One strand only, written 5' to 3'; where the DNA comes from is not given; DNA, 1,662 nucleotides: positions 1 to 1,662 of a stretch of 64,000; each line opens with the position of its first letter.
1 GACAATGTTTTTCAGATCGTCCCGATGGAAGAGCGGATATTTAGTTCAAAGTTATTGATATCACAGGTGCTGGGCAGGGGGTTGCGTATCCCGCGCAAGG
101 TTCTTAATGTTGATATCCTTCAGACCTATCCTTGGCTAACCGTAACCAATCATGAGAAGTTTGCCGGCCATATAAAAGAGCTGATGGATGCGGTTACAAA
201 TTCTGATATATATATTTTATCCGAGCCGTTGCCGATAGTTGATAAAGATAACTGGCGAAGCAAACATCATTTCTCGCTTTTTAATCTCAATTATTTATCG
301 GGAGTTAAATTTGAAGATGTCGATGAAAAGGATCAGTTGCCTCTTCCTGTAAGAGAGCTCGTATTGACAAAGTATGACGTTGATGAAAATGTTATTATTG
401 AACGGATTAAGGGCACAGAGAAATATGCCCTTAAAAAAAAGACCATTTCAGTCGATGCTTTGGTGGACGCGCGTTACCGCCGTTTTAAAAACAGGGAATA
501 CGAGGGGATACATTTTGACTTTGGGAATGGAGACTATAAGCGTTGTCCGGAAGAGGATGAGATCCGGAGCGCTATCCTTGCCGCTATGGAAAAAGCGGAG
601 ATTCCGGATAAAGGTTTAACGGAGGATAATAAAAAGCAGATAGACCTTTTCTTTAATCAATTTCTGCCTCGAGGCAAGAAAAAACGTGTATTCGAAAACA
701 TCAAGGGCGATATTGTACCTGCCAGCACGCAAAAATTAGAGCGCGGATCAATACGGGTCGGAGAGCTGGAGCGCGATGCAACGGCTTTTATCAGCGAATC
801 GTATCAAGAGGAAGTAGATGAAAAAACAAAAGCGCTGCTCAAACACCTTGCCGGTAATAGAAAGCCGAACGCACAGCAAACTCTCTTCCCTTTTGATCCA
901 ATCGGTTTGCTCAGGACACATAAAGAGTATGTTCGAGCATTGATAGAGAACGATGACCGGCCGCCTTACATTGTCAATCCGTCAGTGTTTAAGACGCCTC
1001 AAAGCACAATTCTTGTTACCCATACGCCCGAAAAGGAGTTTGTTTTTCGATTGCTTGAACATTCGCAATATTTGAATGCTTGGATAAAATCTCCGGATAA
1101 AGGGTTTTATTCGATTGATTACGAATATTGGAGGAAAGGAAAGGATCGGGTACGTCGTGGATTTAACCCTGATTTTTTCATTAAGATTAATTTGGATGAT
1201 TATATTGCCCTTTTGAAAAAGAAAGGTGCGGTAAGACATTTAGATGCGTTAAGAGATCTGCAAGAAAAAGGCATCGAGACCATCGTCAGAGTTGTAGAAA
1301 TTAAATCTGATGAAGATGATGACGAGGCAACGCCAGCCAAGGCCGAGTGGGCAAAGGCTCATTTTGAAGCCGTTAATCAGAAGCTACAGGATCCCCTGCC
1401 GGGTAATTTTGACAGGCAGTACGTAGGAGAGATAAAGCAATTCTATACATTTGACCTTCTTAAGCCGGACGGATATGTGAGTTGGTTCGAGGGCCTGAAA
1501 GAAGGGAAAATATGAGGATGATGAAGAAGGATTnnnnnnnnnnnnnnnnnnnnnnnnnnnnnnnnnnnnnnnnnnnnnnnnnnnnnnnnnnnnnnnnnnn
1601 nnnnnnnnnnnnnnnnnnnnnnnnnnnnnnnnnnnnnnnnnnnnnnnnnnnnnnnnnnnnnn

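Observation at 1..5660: Defense island: Type III Res-like helicase-nuclease fragment + Zn-ribbon ORF + GHKL-HEPN + dcm + vsr + RES toxin, bounded by an inverted repeat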

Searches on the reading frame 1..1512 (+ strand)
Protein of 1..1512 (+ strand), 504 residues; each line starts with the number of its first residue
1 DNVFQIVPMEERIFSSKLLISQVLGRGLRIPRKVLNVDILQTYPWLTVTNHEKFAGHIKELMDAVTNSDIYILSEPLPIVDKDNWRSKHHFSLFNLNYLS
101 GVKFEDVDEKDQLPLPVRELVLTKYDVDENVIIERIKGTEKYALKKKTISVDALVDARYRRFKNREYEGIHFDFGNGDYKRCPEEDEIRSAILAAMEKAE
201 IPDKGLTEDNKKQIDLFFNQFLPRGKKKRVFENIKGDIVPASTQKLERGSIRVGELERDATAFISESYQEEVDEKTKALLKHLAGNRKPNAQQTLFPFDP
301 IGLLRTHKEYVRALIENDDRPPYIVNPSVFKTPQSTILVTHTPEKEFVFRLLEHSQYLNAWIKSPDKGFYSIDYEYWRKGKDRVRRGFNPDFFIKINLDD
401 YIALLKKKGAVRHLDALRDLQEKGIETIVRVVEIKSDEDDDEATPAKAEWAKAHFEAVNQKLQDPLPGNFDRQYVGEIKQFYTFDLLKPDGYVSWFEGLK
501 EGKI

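Call 3: search_protein_families(library=pfam, proteins=[window:1-1512:+], max_evalue=0.01)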
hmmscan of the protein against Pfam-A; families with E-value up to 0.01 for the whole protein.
window:1-1512:+ (504 aa): 0 families

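Call 4: search_protein_families(library=padloc, proteins=[window:1-1512:+], max_evalue=0.01)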
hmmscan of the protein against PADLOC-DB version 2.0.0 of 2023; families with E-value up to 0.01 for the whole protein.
window:1-1512:+ (504 aa): 0 families

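Call 6: search_protein_families(library=ncbifam, proteins=[window:1-1512:+], max_evalue=0.01)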
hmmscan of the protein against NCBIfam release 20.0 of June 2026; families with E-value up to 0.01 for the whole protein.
window:1-1512:+ (504 aa): 1 family
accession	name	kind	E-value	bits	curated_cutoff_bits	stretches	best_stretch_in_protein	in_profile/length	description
NF046055.1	restr_BPTD_3080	equivalog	0.0033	15.4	800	0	12-30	599-617/970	BPTD_3080 family restriction endonuclease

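Call 7: search_solved_structures(query=window:1-1512:+, max_evalue=1, show_alignments=2)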
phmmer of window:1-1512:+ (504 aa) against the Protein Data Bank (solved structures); distinct sequences matched with E-value up to 1: 2.
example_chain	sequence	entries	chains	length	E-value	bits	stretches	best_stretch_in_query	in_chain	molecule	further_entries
6cqg_A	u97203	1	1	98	0.22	13.6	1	251-325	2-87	DNA-binding response regulator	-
9e71_BA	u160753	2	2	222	0.22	13.6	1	74-131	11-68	Small ribosomal subunit protein eS1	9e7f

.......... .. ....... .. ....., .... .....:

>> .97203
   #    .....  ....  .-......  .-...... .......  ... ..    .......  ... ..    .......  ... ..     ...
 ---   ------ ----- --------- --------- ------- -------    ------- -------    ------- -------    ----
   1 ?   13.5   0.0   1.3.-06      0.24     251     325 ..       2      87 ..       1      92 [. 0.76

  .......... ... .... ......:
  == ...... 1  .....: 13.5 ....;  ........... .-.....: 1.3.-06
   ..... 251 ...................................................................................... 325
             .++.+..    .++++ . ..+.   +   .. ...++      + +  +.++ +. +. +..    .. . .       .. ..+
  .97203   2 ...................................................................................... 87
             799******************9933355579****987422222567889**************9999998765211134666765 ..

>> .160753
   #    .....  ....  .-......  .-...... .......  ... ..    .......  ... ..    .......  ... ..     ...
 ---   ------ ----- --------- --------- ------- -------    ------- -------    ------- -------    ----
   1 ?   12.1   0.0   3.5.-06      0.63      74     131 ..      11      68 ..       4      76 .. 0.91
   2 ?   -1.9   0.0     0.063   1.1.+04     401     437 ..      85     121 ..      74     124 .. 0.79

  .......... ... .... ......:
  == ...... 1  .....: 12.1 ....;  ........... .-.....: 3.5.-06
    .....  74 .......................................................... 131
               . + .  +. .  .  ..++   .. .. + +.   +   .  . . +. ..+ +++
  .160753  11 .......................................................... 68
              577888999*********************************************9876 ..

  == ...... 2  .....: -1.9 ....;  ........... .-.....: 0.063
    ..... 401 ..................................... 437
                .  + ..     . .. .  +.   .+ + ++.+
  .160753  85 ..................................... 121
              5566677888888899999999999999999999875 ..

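Call 11: find_homologous_proteins(query=window:1-1512:+, max_evalue=0.001)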
Query window:1-1512:+ (504 aa): 2491 proteins with E <= 0.001 among 8000 candidates; the best 120 are listed.
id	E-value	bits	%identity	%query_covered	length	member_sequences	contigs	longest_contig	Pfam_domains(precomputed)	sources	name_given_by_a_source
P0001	5.6e-298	1007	89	98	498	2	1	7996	-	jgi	-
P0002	9.7e-257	871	76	100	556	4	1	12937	-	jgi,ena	-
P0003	2.1e-256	870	76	100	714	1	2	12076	-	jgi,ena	-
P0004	1.7e-255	867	76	100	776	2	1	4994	-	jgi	-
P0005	9.7e-221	752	66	100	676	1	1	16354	-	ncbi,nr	ncbi:MAG: hypothetical protein J7L25_06645, partial [Deltaproteobacteria bacterium]|nr:hypothetical 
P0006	1.1e-186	640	57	100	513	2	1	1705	-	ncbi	-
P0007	1.0e-169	584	77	68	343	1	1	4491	-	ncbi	ncbi:MAG: hypothetical protein V1749_04780 [Candidatus Desantisbacteria bacterium]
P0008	6.4e-168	578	54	100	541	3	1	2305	-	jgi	-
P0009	7.0e-168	578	55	100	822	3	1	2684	PF18766.8,PF04851.22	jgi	jgi:type III restriction enzyme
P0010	1.7e-166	573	54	100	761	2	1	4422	PF18766.8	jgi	-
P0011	2.6e-166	573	70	71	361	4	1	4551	-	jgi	-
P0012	4.4e-166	572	54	100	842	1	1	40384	PF18766.8,PF04851.22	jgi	jgi:type III restriction enzyme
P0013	4.5e-166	572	54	100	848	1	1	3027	PF18766.8,PF04851.22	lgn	-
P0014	5.1e-166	572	70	70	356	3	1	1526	-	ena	-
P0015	3.0e-165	569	54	100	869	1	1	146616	PF18766.8,PF04851.22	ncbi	-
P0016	4.9e-165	568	52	100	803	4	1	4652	PF18766.8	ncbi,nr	ncbi:MAG: hypothetical protein KKC23_02925 [Proteobacteria bacterium]|nr:hypothetical protein [Pseud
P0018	5.3e-164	565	54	100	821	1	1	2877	PF18766.8,PF04851.22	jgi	jgi:type III restriction enzyme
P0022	8.1e-149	515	52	99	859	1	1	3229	PF18766.8,PF04851.22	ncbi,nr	ncbi:MAG: DEAD/DEAH box helicase family protein, partial [Deltaproteobacteria bacterium]|nr:DEAD/DEA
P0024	1.9e-140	487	51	66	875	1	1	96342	PF18766.8,PF04851.22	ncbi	-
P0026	3.5e-136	473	55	80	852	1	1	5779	PF18766.8,PF04851.22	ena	-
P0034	1.2e-127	445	46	100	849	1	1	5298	PF18766.8,PF04851.22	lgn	-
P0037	6.0e-124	433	46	100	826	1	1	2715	PF18766.8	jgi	jgi:type III restriction enzyme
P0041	8.8e-123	429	45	100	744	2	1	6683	PF18766.8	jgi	jgi:type III restriction enzyme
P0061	8.8e-112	393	42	100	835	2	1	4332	PF18766.8,PF04851.22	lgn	-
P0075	1.2e-104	369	53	64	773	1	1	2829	PF18766.8,PF04851.22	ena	-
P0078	2.9e-102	361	46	84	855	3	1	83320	PF18766.8,PF04851.22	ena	-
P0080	7.0e-100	353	45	80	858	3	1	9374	PF18766.8,PF04851.22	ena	-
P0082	1.8e-99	352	44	80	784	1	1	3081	PF04851.22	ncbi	ncbi:MAG: DEAD/DEAH box helicase family protein, partial [Acidobacteriota bacterium]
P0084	1.8e-94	336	45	81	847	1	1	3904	PF18766.8,PF04851.22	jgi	jgi:type III restriction enzyme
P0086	9.2e-92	327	43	79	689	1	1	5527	PF18766.8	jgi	-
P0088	9.8e-91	323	44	75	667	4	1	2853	PF18766.8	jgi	jgi:type III restriction enzyme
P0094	1.8e-85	306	52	62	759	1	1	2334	PF18766.8,PF04851.22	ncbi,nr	ncbi:MAG: DEAD/DEAH box helicase family protein, partial [Proteobacteria bacterium]|nr:DEAD/DEAH box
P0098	4.5e-81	291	38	100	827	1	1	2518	PF18766.8,PF04851.22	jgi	-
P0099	4.0e-80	288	38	97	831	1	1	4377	PF18766.8,PF04851.22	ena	-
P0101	3.2e-78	282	37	100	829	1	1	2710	PF18766.8,PF04851.22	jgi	jgi:type III restriction enzyme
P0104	3.3e-73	265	45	68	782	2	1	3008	PF18766.8,PF04851.22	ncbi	-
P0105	9.3e-73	264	55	48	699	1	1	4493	PF18766.8,PF04851.22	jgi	jgi:type III restriction enzyme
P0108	7.5e-70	254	58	38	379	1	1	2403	PF01555.25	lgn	-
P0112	8.8e-65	238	74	31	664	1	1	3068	PF18766.8,PF04851.22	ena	-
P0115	2.9e-58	216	77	26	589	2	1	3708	PF18766.8,PF04851.22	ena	-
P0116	8.5e-57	211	50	45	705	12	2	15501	PF18766.8,PF04851.22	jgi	-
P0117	2.8e-56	210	52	43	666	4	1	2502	PF00270.36,PF18766.8,PF04851.22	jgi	-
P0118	1.3e-55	207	77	25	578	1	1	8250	PF18766.8,PF04851.22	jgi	-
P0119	7.8e-54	202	47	48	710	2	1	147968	PF18766.8,PF04851.22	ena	-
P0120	1.9e-53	200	53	40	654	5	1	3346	PF00270.36,PF18766.8,PF04851.22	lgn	-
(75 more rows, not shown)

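Call 12: find_encoding_contigs(protein=P0001, flank=10000, max_places=3)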
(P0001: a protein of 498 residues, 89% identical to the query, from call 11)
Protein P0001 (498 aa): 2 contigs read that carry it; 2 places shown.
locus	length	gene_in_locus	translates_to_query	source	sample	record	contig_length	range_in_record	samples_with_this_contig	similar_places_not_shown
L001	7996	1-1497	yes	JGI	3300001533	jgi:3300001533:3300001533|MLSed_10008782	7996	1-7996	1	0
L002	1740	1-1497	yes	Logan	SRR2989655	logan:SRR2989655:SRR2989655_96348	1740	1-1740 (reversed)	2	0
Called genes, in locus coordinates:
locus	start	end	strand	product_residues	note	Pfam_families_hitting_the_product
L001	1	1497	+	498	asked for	?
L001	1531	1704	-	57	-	PF27659:CHP02642 (weak)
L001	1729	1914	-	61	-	-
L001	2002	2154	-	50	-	-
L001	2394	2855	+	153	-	PF13274:SocA_Panacea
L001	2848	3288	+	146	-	-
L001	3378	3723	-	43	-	-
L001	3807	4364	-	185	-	PF01844:HNH (faint)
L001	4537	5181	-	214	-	PF18737:HEPN_MAE_28990, PF18735:HEPN_RiboL-PSP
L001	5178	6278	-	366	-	PF03235:GmrSD_N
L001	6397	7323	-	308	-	-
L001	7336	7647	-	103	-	-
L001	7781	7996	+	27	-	?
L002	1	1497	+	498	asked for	?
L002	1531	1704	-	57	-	PF27659:CHP02642 (weak)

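Call 13: find_encoding_contigs(protein=P0003, flank=10000, max_places=3)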
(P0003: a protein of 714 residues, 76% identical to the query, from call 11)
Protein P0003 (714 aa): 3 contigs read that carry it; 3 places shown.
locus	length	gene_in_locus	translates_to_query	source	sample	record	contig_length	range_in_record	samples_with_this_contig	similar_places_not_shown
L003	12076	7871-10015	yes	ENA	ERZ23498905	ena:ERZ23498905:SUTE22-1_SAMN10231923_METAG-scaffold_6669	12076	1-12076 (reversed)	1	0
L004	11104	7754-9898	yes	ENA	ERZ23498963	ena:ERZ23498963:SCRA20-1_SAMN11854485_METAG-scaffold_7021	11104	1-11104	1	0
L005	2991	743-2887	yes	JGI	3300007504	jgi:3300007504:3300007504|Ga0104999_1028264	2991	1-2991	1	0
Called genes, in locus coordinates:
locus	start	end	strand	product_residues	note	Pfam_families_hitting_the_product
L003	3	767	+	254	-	?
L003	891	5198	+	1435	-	PF05127:NAT10_TcmA_helicase (faint), PF00270:DEAD (faint), PF13086:AAA_11, PF13245:AAA_19 (faint), PF13604:AAA_30 (weak), PF01443:Viral_helicase1 (faint), PF13087:AAA_12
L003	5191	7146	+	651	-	PF01555:N6_N4_Mtase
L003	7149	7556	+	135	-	-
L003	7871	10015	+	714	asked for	-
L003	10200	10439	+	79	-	-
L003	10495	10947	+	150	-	-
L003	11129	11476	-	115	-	PF18932:DUF5681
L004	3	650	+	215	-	?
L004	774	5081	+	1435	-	PF05127:NAT10_TcmA_helicase (faint), PF00270:DEAD (faint), PF13086:AAA_11, PF13245:AAA_19 (faint), PF13604:AAA_30 (weak), PF01443:Viral_helicase1 (faint), PF13087:AAA_12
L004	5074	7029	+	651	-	PF01555:N6_N4_Mtase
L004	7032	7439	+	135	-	-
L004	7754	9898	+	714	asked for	-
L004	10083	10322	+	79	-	-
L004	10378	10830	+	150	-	-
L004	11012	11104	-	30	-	?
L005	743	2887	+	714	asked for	-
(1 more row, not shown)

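Call 14: find_encoding_contigs(protein=P0015, flank=10000, max_places=3)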
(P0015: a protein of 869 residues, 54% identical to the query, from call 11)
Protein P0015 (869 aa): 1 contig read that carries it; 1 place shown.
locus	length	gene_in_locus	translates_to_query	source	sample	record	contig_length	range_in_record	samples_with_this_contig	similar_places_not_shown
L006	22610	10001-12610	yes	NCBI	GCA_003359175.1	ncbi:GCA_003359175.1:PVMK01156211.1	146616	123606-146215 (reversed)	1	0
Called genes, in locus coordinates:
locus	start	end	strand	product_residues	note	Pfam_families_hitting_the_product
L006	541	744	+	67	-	-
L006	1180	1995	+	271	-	PF00248:Aldo_ket_red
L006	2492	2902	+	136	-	-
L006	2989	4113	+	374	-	PF17761:DUF1016_N, PF06250:YhcG_C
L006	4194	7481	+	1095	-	PF04313:HSDR_N, PF04851:ResIII, PF18766:SWI2_SNF2, PF22679:T1R_D3-like, PF11867:T1RH-like_C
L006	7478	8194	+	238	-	PF01863:YgjP-like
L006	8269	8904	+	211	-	-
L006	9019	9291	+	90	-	PF18765:Polbeta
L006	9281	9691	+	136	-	PF20797:HepT-like_2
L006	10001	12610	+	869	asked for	PF04851:ResIII, PF18766:SWI2_SNF2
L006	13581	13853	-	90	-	-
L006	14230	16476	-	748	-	PF00009:GTP_EFTU (faint), PF01926:MMR_HSR1, PF02421:FeoB_N, PF09439:SRPRB (weak), PF17910:FeoB_Cyto, PF07670:Gate, PF07664:FeoB_C, PF07670:Gate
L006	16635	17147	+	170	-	PF01325:Fe_dep_repress, PF01978:TrmB (faint), PF01047:MarR (faint), PF02742:Fe_dep_repr_C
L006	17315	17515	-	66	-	-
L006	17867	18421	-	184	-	-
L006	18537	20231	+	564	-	PF00884:Sulfatase, PF01663:Phosphodiest (faint)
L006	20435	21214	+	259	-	-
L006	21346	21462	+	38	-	-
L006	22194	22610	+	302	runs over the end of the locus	PF00561:Abhydrolase_1, PF12146:Hydrolase_4, PF12697:Abhydrolase_6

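Call 27: search_protein_families(library=pfam, proteins=[L003:7149-7553:+], max_evalue=0.001)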
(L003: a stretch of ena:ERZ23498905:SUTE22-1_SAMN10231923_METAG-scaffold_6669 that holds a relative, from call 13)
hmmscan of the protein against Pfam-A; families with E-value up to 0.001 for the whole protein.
L003:7149-7553:+ (135 aa): 1 family
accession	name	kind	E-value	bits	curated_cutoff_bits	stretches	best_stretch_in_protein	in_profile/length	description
PF04851.21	ResIII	-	0.00054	20.4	22.5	1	50-127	5-45/164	Type III restriction enzyme, res subunit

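Call 30: search_solved_structures(query=A2, max_evalue=0.01, show_alignments=0)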
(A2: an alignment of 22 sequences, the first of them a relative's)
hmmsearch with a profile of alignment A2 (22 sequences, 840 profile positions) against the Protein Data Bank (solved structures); distinct sequences matched with E-value up to 0.01: 0.

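Call 31: search_protein_families(library=pfam, proteins=[P0012, P0015, P0024], max_evalue=0.01)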
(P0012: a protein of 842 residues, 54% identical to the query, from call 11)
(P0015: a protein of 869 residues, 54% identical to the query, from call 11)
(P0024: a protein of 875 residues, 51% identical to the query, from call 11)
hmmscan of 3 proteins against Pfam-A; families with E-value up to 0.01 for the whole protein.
P0012 (842 aa): 2 families
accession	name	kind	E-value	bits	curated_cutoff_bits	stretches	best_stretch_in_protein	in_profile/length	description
PF04851.21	ResIII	-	2.5e-13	50.7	22.5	1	1-169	30-163/164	Type III restriction enzyme, res subunit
PF18766.7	SWI2_SNF2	-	1.1e-07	32.2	26.7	1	77-226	91-217/221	SWI2/SNF2 ATPase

P0015 (869 aa): 3 families
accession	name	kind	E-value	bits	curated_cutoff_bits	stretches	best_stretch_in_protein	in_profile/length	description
PF04851.21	ResIII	-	1.1e-15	58.4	22.5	1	20-196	21-162/164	Type III restriction enzyme, res subunit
PF18766.7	SWI2_SNF2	-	6.9e-09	36.1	26.7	1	20-254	16-217/221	SWI2/SNF2 ATPase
PF00270.35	DEAD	-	4e-05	23.8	26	0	26-144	18-129/167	DEAD/DEAH box helicase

P0024 (875 aa): 3 families
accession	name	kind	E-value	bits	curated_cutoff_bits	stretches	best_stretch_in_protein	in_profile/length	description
PF04851.21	ResIII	-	2.9e-17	63.5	22.5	1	50-279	4-162/164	Type III restriction enzyme, res subunit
PF18766.7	SWI2_SNF2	-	2e-10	41.2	26.7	1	90-339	4-219/221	SWI2/SNF2 ATPase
PF00270.35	DEAD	-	0.0001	22.5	26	0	107-230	16-132/167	DEAD/DEAH box helicase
